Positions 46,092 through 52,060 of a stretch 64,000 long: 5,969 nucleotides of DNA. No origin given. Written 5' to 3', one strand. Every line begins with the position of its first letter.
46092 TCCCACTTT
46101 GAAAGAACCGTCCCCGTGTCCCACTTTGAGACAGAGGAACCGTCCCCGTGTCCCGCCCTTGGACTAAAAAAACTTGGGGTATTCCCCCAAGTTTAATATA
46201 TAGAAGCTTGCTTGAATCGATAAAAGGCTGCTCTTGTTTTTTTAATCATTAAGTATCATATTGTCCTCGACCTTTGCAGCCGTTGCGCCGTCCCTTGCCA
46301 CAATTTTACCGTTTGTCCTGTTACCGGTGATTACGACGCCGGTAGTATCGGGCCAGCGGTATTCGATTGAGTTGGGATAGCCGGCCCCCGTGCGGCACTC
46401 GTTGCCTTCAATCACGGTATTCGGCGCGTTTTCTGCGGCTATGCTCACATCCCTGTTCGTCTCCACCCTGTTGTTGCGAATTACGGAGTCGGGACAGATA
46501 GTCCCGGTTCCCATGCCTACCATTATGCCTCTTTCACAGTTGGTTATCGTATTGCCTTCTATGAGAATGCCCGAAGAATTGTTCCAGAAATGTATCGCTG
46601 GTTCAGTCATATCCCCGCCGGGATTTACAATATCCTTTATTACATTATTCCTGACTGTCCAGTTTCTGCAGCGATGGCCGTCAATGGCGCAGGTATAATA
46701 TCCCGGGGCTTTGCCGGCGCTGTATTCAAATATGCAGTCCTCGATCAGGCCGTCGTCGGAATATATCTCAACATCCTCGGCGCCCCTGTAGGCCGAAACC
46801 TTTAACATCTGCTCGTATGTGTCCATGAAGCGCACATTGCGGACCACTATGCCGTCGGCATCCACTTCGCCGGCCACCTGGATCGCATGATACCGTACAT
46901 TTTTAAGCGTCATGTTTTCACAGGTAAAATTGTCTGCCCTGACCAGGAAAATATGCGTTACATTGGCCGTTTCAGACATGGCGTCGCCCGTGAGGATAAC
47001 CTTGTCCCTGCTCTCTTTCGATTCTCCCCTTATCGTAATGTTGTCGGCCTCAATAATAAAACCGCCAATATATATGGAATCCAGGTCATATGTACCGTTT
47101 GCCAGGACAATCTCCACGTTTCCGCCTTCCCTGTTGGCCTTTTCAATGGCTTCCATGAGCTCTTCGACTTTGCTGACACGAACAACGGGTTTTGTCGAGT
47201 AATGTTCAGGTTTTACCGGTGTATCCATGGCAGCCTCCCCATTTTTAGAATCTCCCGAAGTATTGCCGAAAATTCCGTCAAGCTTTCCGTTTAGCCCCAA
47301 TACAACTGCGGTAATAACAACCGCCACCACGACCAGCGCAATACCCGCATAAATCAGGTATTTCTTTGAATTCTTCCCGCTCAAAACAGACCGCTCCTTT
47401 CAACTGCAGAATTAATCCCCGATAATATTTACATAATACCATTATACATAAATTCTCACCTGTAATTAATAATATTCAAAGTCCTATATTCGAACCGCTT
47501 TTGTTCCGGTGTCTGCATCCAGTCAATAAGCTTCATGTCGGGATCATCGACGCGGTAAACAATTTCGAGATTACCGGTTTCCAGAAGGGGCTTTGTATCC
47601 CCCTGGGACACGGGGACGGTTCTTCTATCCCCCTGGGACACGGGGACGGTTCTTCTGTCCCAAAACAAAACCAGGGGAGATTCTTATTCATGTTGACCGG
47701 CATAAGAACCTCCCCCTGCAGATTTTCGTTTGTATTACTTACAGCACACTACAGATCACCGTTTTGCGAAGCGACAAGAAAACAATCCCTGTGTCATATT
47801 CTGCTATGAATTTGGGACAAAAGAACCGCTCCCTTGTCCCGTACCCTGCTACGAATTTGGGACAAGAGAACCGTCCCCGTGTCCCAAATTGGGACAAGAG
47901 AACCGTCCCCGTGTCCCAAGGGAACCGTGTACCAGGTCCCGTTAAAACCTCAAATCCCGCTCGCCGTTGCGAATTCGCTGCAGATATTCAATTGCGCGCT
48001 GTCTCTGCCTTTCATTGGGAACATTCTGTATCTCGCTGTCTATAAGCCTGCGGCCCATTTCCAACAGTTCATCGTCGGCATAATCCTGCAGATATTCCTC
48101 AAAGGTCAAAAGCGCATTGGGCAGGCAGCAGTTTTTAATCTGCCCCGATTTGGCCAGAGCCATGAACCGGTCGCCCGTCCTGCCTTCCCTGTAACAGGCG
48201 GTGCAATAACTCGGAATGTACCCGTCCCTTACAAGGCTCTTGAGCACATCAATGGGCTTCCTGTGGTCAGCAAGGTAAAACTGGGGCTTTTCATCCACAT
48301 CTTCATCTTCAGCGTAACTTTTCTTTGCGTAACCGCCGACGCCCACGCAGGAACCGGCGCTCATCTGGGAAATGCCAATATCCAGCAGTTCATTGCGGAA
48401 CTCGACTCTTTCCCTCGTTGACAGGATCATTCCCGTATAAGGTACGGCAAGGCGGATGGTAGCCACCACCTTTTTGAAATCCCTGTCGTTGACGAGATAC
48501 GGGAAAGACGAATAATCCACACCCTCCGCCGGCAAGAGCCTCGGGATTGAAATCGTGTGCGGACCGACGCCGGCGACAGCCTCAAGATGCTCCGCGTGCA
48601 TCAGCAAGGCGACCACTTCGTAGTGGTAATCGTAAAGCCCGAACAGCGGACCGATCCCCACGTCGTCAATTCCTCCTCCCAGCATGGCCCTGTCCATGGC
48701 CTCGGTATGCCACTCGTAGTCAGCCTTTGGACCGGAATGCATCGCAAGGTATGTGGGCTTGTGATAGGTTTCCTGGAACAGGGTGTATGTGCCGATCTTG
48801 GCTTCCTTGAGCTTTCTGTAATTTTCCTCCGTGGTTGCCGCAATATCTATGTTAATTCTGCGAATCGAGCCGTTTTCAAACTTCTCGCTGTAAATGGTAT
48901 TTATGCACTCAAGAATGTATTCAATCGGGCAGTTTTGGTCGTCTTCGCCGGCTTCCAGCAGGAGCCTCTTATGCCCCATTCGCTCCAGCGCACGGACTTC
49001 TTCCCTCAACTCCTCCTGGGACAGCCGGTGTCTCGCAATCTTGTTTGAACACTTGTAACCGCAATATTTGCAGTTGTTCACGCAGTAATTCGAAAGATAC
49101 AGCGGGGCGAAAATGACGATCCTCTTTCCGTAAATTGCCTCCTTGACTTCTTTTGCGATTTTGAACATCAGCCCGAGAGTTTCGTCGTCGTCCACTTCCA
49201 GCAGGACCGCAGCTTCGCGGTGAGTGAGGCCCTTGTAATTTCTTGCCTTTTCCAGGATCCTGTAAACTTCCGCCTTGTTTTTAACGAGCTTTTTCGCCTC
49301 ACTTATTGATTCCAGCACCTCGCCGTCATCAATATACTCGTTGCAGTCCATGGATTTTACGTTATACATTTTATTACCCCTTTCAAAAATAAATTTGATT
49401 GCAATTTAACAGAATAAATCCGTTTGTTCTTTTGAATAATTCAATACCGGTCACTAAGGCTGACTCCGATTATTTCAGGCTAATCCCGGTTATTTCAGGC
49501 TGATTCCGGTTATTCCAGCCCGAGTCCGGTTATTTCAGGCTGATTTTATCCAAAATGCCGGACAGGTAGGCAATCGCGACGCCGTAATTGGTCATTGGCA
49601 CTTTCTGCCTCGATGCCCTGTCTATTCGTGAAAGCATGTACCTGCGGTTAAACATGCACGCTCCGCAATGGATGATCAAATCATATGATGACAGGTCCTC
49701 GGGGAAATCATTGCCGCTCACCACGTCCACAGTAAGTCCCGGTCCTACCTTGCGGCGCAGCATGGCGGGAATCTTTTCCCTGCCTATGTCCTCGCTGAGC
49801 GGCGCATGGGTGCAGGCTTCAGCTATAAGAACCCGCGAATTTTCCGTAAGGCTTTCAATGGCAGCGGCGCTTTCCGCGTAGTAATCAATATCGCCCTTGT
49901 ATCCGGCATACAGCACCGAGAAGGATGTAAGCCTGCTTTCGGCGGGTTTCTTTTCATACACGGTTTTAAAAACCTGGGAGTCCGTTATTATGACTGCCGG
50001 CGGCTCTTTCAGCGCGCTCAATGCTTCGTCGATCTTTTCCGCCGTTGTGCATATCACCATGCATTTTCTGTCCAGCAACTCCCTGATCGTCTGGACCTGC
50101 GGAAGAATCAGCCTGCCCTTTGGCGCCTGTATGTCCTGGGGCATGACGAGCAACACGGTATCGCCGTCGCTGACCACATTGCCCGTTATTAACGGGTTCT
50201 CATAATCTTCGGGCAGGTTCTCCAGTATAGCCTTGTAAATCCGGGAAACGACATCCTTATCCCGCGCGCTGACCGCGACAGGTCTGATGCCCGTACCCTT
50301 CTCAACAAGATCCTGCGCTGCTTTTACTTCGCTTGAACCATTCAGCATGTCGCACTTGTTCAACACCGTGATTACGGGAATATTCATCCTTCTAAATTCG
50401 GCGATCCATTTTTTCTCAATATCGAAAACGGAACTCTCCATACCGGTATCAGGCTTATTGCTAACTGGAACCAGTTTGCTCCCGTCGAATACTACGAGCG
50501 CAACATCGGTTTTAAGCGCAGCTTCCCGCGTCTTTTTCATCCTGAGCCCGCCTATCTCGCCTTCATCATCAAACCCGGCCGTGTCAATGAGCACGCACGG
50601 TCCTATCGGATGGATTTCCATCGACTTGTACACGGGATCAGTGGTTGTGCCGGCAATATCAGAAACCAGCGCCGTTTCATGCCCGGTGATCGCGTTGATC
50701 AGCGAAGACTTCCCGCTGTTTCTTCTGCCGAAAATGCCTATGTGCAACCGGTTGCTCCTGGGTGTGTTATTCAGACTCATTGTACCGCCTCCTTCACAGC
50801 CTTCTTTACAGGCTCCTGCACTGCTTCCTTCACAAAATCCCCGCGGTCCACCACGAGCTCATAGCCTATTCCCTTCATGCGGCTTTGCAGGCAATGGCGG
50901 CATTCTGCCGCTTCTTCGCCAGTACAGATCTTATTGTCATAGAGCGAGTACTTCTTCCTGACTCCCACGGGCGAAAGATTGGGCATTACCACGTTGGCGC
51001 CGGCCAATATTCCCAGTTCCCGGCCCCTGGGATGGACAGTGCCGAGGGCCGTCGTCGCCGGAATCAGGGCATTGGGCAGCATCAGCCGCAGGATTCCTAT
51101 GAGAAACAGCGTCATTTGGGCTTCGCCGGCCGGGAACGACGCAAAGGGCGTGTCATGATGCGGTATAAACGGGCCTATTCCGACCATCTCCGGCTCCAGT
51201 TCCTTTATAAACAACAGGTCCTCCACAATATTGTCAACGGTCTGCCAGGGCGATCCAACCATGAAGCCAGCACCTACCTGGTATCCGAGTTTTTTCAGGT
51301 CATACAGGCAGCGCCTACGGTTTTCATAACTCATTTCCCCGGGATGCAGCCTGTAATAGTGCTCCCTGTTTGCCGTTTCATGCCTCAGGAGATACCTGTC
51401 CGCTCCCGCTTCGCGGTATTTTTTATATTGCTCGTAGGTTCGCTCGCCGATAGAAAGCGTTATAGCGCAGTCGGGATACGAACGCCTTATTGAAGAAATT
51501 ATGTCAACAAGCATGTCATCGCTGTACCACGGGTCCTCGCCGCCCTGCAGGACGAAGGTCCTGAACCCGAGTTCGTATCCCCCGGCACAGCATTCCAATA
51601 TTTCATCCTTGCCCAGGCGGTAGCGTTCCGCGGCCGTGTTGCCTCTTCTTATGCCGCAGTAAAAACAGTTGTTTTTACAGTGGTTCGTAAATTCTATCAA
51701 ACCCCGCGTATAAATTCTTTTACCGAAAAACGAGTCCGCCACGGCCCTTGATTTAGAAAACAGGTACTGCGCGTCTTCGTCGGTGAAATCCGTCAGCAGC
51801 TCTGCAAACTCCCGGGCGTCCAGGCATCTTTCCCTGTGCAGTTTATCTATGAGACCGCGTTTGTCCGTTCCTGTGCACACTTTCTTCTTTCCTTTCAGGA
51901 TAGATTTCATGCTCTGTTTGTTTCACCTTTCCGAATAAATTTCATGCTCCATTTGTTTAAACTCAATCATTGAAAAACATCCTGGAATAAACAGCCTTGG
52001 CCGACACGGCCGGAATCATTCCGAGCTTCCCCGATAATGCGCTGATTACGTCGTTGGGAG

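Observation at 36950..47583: Paralogous secreted beta-helix / DNRLRE / orphan-SBP cluster with no transporter genes: candidate undescribed surface polysaccharide-processing system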

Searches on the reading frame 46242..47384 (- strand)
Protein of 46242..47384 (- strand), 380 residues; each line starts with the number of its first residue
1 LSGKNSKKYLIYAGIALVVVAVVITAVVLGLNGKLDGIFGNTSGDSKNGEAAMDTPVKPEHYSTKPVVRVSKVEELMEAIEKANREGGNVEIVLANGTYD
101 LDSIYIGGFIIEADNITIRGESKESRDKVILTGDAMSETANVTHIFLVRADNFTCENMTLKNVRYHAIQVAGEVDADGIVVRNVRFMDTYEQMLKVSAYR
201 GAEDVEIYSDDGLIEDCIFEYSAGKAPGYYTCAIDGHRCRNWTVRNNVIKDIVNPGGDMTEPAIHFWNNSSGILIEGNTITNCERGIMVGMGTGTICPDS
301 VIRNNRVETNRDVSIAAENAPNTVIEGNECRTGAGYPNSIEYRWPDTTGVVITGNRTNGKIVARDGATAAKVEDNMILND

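Call 3: search_protein_families(library=pfam, proteins=[window:46242-47384:-], max_evalue=0.01)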
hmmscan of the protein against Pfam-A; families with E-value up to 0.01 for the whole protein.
window:46242-47384:- (380 aa): 2 families
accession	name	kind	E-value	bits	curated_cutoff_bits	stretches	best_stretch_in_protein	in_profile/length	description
PF13229.12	Beta_helix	-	1.6e-11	44.5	25.9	1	185-331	17-135/158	Right handed beta helix region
PF05048.19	NosD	-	2.2e-07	31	23.6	1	239-335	46-128/212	Periplasmic copper-binding protein (NosD)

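Call 4: search_protein_families(library=ncbifam, proteins=[window:46242-47384:-], max_evalue=0.01)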
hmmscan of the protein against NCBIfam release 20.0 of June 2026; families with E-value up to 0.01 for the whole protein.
window:46242-47384:- (380 aa): 1 family
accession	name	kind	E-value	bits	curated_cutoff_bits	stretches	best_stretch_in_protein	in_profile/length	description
TIGR03804.1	para_beta_helix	repeat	0.00039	20.1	19.45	0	264-289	2-26/44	parallel beta-helix repeat protein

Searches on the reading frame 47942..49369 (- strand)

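Call 9: search_protein_families(library=pfam, proteins=[window:47942-49369:-], max_evalue=0.001)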
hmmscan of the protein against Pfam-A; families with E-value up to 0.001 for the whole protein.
window:47942-49369:- (475 aa): 2 families
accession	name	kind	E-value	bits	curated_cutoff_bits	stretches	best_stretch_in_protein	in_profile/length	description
PF06968.18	BATS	-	9.6e-18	64.6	22.2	1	274-384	1-87/88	Biotin and Thiamin Synthesis associated domain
PF04055.27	Radical_SAM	-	2.8e-13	50.8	29.5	1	92-229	3-137/166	Radical SAM superfamily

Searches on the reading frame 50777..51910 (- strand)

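Call 10: search_protein_families(library=pfam, proteins=[window:50777-51910:-], max_evalue=0.001)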
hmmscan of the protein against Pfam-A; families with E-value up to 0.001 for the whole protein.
window:50777-51910:- (377 aa): 1 family
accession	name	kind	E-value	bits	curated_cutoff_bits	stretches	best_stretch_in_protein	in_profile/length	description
PF04055.27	Radical_SAM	-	4.8e-15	56.6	29.5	1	72-234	1-165/166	Radical SAM superfamily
